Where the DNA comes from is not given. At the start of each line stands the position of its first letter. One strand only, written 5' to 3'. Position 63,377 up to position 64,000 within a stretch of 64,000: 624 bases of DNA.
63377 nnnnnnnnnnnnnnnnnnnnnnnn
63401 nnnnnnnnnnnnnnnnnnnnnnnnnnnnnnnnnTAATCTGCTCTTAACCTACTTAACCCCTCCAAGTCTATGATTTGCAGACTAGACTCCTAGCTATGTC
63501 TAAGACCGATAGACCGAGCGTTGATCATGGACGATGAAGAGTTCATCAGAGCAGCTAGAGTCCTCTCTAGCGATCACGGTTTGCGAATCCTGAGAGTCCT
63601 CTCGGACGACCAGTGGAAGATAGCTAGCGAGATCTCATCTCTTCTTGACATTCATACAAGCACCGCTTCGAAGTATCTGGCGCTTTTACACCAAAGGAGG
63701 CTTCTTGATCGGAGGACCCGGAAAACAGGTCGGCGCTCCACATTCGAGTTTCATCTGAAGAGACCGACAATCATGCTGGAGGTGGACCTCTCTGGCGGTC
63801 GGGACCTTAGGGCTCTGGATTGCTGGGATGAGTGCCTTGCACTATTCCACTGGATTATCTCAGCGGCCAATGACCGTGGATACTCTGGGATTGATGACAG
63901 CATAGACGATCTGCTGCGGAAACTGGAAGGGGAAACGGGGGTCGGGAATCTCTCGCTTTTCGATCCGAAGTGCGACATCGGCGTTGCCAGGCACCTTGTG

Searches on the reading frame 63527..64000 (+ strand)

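Call 5: search_protein_families(library=pfam, proteins=[window:63527-64000:+], max_evalue=0.01)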
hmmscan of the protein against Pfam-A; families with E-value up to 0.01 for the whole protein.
window:63527-64000:+ (158 aa): 4 families
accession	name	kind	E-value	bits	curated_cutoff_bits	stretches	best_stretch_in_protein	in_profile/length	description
PF09339.16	HTH_IclR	-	0.00016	21.8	22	1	16-62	3-50/52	IclR helix-turn-helix domain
PF12802.13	MarR_2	-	0.0002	21.9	27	1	20-70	9-60/61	MarR family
PF13463.12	HTH_27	-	0.0025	18.5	22.2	1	21-73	8-61/68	Winged helix DNA-binding domain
PF01022.26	HTH_5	-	0.0034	17.7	22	1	19-60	5-45/47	Bacterial regulatory protein, arsR family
